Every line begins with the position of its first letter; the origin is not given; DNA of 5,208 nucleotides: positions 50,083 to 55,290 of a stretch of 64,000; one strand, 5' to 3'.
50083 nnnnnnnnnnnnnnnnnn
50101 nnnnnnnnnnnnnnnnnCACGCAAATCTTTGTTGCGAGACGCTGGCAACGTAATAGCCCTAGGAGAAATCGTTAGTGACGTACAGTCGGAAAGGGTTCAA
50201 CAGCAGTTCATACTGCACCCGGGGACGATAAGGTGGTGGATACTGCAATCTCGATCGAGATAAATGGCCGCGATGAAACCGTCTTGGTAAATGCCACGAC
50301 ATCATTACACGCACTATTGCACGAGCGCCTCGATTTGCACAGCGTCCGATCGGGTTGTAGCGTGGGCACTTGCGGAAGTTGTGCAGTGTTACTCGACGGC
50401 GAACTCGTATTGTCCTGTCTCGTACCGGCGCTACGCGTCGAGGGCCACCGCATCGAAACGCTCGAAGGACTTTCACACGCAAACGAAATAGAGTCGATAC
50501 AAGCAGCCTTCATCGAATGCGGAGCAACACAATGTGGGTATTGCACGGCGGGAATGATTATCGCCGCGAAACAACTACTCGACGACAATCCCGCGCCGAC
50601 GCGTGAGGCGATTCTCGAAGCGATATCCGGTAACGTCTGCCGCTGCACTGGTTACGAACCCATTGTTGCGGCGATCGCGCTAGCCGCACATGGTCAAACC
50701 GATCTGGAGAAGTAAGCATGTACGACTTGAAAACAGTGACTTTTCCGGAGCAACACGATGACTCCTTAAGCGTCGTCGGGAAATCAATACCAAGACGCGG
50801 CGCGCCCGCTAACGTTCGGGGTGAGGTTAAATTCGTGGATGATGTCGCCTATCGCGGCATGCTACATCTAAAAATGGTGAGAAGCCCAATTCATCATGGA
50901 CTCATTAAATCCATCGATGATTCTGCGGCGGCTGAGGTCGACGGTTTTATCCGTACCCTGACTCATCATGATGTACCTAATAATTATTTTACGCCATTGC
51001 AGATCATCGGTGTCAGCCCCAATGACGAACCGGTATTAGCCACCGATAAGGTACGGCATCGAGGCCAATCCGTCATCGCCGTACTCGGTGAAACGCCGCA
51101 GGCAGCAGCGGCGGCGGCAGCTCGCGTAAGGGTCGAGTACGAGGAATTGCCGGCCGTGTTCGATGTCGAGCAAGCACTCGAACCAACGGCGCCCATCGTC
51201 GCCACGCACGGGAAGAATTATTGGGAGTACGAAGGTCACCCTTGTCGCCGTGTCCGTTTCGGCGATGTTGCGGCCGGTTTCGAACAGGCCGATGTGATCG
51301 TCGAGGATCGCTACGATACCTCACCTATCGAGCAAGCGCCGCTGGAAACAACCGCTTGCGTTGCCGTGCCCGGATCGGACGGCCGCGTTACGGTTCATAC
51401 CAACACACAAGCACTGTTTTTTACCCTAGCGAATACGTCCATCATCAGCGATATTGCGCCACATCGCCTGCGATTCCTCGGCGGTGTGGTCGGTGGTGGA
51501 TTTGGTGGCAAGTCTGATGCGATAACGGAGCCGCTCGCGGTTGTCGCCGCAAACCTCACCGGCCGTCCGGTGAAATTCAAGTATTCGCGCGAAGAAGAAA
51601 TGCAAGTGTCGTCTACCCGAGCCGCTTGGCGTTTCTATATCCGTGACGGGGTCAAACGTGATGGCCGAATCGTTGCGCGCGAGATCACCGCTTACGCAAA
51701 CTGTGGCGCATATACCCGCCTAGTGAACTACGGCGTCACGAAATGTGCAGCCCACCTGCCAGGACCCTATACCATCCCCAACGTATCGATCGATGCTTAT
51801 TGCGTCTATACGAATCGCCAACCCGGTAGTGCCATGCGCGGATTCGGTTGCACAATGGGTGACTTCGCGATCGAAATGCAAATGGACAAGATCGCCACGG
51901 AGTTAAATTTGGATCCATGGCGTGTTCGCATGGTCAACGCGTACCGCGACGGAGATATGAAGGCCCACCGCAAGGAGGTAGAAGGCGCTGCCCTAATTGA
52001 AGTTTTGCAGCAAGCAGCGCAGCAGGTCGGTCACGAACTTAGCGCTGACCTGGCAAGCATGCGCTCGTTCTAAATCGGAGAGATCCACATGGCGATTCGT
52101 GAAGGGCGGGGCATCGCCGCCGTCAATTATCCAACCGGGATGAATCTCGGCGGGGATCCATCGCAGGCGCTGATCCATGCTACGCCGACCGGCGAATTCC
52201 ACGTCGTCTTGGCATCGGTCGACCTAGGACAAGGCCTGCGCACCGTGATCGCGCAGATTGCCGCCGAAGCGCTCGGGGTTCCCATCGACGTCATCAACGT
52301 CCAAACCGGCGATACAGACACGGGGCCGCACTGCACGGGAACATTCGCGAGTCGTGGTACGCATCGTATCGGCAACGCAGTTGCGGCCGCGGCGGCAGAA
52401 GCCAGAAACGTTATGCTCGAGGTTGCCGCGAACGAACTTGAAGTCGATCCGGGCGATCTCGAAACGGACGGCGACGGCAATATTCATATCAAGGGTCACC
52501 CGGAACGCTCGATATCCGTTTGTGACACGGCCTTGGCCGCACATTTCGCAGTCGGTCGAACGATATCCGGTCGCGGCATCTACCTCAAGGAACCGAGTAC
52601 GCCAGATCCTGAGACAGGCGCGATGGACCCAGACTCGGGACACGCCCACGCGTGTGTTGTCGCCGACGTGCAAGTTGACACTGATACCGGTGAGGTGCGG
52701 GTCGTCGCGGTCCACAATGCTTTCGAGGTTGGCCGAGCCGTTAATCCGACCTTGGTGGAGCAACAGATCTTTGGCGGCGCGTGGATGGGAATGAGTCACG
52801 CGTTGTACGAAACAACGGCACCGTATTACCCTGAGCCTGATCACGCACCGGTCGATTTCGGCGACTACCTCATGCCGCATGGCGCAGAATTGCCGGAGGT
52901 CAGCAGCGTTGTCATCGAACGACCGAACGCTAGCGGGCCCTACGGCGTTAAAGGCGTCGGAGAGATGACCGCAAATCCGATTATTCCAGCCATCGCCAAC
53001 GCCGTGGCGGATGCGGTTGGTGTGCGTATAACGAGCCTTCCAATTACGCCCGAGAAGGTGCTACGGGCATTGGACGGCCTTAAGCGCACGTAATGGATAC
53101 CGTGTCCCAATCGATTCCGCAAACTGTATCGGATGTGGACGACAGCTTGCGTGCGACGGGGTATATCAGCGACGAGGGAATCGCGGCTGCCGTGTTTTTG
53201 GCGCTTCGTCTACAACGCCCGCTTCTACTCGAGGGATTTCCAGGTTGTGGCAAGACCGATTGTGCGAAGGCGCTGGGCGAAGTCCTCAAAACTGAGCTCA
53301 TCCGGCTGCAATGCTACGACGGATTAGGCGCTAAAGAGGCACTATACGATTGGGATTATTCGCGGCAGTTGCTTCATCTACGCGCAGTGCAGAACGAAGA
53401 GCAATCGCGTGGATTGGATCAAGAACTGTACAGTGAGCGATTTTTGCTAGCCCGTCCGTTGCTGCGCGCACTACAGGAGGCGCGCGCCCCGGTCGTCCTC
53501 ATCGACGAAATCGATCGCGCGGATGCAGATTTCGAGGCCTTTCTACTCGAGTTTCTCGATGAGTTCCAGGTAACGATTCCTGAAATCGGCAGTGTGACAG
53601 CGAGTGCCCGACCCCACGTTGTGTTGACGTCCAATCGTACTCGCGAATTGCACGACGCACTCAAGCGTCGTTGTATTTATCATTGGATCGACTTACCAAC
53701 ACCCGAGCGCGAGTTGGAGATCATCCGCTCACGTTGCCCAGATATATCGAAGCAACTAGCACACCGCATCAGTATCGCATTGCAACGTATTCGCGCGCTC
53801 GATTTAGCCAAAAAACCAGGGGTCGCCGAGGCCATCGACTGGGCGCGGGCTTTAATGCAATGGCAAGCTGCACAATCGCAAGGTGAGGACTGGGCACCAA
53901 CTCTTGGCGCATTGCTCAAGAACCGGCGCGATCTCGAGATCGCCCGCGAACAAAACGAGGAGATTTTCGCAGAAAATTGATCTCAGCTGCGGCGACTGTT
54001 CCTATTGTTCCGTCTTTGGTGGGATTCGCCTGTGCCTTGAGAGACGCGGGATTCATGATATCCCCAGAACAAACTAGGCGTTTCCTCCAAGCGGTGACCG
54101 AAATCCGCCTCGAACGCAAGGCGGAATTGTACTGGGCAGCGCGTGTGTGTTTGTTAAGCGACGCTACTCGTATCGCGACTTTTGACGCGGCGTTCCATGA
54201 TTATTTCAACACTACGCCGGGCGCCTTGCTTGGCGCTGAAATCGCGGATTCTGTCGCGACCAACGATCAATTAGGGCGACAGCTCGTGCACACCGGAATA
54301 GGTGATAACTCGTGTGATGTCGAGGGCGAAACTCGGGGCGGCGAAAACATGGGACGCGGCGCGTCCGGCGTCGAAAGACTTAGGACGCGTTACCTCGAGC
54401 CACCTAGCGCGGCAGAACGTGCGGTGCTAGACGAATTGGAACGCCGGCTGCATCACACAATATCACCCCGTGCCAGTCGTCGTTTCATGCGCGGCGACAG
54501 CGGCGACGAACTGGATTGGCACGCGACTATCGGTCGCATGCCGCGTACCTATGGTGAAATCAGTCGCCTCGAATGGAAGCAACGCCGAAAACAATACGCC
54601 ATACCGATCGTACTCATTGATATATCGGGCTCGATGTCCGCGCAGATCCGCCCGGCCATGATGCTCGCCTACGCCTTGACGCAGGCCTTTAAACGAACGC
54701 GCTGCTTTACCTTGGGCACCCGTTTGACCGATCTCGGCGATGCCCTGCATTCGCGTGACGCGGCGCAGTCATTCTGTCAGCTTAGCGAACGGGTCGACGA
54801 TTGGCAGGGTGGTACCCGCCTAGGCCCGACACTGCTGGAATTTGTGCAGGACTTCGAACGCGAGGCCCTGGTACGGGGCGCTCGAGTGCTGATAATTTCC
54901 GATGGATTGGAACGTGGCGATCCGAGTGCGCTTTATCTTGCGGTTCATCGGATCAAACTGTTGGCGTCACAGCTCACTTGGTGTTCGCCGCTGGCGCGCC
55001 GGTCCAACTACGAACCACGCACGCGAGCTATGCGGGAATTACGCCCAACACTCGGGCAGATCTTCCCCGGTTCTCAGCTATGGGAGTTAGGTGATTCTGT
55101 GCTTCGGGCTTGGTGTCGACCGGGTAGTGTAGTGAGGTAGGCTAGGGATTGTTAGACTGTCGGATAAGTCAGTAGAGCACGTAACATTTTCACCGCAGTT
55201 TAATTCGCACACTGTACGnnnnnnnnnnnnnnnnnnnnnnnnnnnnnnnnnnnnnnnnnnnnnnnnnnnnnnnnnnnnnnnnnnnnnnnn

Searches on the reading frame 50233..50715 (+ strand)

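Call 32: search_protein_families(library=pfam, proteins=[window:50233-50715:+])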
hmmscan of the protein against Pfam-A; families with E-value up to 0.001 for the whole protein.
window:50233-50715:+ (160 aa): 3 families
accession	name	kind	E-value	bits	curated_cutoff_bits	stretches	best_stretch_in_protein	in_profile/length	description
PF01799.25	Fer2_2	-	1.3e-29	102.6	30.3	1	76-148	1-74/75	[2Fe-2S] binding domain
PF00111.32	Fer2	-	8.1e-07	29.3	21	1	8-61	1-54/77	2Fe-2S iron-sulfur cluster binding domain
PF13085.11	Fer2_3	-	6.6e-06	26.5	27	1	37-81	47-90/107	2Fe-2S iron-sulfur cluster binding domain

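Call 57: search_protein_families(library=ncbifam, proteins=[window:50233-50715:+], max_evalue=0.00001)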
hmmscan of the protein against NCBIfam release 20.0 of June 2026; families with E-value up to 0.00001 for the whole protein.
window:50233-50715:+ (160 aa): 12 families
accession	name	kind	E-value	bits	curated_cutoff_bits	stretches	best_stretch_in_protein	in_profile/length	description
NF043084.2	XdhC_XDHase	equivalog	7.6e-48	161.8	217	1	5-150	2-148/151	xanthine dehydrogenase subunit XdhC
TIGR03198.1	pucE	equivalog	7.9e-46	155.2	254.3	1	6-151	4-148/151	xanthine dehydrogenase subunit E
NF045668.1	pterin_aldehy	equivalog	5.1e-45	153.9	1100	1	7-152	4-152/905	molybdopterin-dependent aldehyde oxidoreductase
NF041020.1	glyceraldDH_gamma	equivalog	6.6e-43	146.1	290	1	5-153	12-160/164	glyceraldehyde dehydrogenase subunit gamma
TIGR03193.1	4hydroxCoAred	equivalog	3.4e-42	143.8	257.8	1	7-152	3-148/148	4-hydroxybenzoyl-CoA reductase subunit gamma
TIGR03311.1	Se_dep_XDH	equivalog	1.4e-41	142.5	830.45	1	8-153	3-145/848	selenium-dependent xanthine dehydrogenase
NF007387.0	PRK09908.1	equivalog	3.1e-39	133.9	212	1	5-151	8-155/159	xanthine dehydrogenase iron sulfur-binding subunit XdhC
NF008514.0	PRK11433.1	equivalog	4.3e-33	114.6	322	1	5-118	52-165/218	aldehyde dehydrogenase iron-sulfur subunit PaoA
TIGR02963.1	xanthine_xdhA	equivalog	3.1e-28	98.7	467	1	19-152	15-158/468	xanthine dehydrogenase small subunit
TIGR02969.1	mam_aldehyde_ox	subfamily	3.1e-22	77.9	1912.3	1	19-148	17-157/1330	aldehyde oxidase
TIGR03313.1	Se_sel_red_Mo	hypoth_equivalog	5.2e-22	77.4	1101.9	1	10-157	3-150/951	molybdopterin-dependent oxidoreductase Mo/Fe-S-binding subunit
NF004898.0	PRK06259.1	equivalog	5.8e-06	25.2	385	1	9-81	22-89/488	fumarate reductase (CoM/CoB) subunit TfrB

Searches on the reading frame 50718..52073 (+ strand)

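Call 8: search_protein_families(library=pfam, proteins=[window:50718-52073:+])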
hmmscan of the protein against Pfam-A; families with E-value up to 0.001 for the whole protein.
window:50718-52073:+ (451 aa): 2 families
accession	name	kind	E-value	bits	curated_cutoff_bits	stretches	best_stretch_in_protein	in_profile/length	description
PF02738.23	MoCoBD_1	-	1.3e-70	237.8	27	1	176-408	10-244/244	Molybdopterin cofactor-binding domain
PF01315.27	Ald_Xan_dh_C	-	2.2e-27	96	31.3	1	35-145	2-110/110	Aldehyde oxidase and xanthine dehydrogenase, a/b hammerhead domain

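Call 57: search_protein_families(library=ncbifam, proteins=[window:50718-52073:+], max_evalue=0.00001)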
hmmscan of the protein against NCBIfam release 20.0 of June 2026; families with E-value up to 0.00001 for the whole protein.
window:50718-52073:+ (451 aa): 13 families
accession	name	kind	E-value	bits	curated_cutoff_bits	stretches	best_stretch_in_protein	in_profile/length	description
NF007426.0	PRK09970.1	equivalog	2.3e-79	267.3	916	1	17-440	3-427/761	xanthine dehydrogenase molybdenum-binding subunit XdhA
NF043082.1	XdhA_XDHase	equivalog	2.1e-78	264.2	780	1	20-439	1-423/758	xanthine dehydrogenase subunit XdhA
TIGR03194.1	4hydrxCoA_A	equivalog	4.3e-72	243.7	994.55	1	27-438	4-408/746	4-hydroxybenzoyl-CoA reductase subunit alpha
TIGR03196.1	pucD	equivalog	1.7e-70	238.4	783.65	1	20-421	3-390/763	xanthine dehydrogenase subunit D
TIGR03311.1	Se_dep_XDH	equivalog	2.4e-69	234.3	830.45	1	15-436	157-569/848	selenium-dependent xanthine dehydrogenase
NF045668.1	pterin_aldehy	equivalog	2.4e-62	211.3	1100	1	13-432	168-590/905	molybdopterin-dependent aldehyde oxidoreductase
NF041018.1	glyceraldDH_alpha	equivalog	2.6e-62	211.3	790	1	19-411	2-394/741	glyceraldehyde dehydrogenase subunit alpha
TIGR02965.1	xanthine_xdhB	equivalog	6.8e-61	206.4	849.5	1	20-433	1-402/758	xanthine dehydrogenase molybdopterin binding subunit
TIGR03313.1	Se_sel_red_Mo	hypoth_equivalog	3.3e-59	200.5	1101.9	2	180-413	360-592/951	molybdopterin-dependent oxidoreductase Mo/Fe-S-binding subunit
TIGR02416.1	CO_dehy_Mo_lg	equivalog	4.2e-49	167.4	991.15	1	33-410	6-396/770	aerobic carbon-monoxide dehydrogenase large subunit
NF041671.1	peri_hyde_PaoC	equivalog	7.8e-46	156.8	1180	1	14-440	12-418/735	aldehyde oxidoreductase molybdenum-binding subunit PaoC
NF040766.1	CODH_aero_grp5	exception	1.9e-45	155.3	950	1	19-414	4-401/785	aerobic carbon-monoxide dehydrogenase large subunit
TIGR02969.1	mam_aldehyde_ox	subfamily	1.8e-35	121.8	1912.3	1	23-433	579-972/1330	aldehyde oxidase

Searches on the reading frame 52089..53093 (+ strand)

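Call 8: search_protein_families(library=pfam, proteins=[window:52089-53093:+])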
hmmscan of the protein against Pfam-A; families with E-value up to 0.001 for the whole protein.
window:52089-53093:+ (334 aa): 1 family
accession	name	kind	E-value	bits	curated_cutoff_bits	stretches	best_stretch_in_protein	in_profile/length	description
PF20256.3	MoCoBD_2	-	1.4e-59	202.3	27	1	4-269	24-283/283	Molybdopterin cofactor-binding domain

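Call 57: search_protein_families(library=ncbifam, proteins=[window:52089-53093:+], max_evalue=0.00001)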
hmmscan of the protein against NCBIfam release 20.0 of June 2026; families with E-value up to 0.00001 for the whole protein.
window:52089-53093:+ (334 aa): 13 families
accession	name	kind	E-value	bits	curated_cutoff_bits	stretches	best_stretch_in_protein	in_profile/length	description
TIGR03194.1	4hydrxCoA_A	equivalog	8.6e-63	212.9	994.55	1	28-328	448-746/746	4-hydroxybenzoyl-CoA reductase subunit alpha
NF043082.1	XdhA_XDHase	equivalog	2.3e-53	181.5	780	1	3-328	437-752/758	xanthine dehydrogenase subunit XdhA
NF040766.1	CODH_aero_grp5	exception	1.7e-49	168.7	950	2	14-148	459-591/785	aerobic carbon-monoxide dehydrogenase large subunit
NF007426.0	PRK09970.1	equivalog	8e-48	163.1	916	1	3-328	440-755/761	xanthine dehydrogenase molybdenum-binding subunit XdhA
NF041018.1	glyceraldDH_alpha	equivalog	1.6e-46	159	790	1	27-325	461-741/741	glyceraldehyde dehydrogenase subunit alpha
TIGR02416.1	CO_dehy_Mo_lg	equivalog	7.2e-40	136.9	991.15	1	29-325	480-768/770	aerobic carbon-monoxide dehydrogenase large subunit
TIGR03196.1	pucD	equivalog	1.5e-37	129.4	783.65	1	6-324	437-754/763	xanthine dehydrogenase subunit D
TIGR03313.1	Se_sel_red_Mo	hypoth_equivalog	8.6e-35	119.7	1101.9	1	5-329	642-950/951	molybdopterin-dependent oxidoreductase Mo/Fe-S-binding subunit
NF041671.1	peri_hyde_PaoC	equivalog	2.3e-29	102.3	1180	1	24-329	449-732/735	aldehyde oxidoreductase molybdenum-binding subunit PaoC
NF045668.1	pterin_aldehy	equivalog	1.4e-28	99.5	1100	1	168-328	747-904/905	molybdopterin-dependent aldehyde oxidoreductase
TIGR03311.1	Se_dep_XDH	equivalog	8.9e-28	96.8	830.45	2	182-318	709-840/848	selenium-dependent xanthine dehydrogenase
TIGR02965.1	xanthine_xdhB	equivalog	2.4e-24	85.6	849.5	1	26-331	449-757/758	xanthine dehydrogenase molybdopterin binding subunit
TIGR02969.1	mam_aldehyde_ox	subfamily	8.9e-07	26.7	1912.3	0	6-98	998-1091/1330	aldehyde oxidase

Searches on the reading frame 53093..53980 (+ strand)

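Call 32: search_protein_families(library=pfam, proteins=[window:53093-53980:+])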
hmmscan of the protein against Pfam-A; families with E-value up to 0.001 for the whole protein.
window:53093-53980:+ (295 aa): 6 families
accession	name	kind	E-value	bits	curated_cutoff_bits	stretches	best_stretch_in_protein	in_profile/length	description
PF00004.35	AAA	-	3.9e-11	44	21.2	1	44-194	1-123/131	ATPase family associated with various cellular activities (AAA)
PF07728.20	AAA_5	-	1.1e-10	42.1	22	1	43-194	1-139/139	AAA domain (dynein-related subfamily)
PF07726.17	AAA_3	-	4.7e-09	36.7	27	0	133-178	64-107/131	ATPase family associated with various cellular activities (AAA)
PF13401.12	AAA_22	-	4e-07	30.8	27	1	41-160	5-116/130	AAA domain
PF07724.20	AAA_2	-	5.3e-05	23.8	27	1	45-166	7-109/166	AAA domain (Cdc48 subfamily)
PF13191.12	AAA_16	-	0.00045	21.2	32.6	1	42-157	25-158/167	AAA ATPase domain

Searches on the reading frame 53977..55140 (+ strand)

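Call 32: search_protein_families(library=pfam, proteins=[window:53977-55140:+])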
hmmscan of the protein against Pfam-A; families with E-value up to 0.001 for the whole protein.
window:53977-55140:+ (387 aa): 1 family
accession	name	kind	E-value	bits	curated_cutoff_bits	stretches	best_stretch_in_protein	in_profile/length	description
PF05762.20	VWA_CoxE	-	1.2e-42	146.3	26.4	1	155-368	2-219/222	VWA domain containing CoxE-like protein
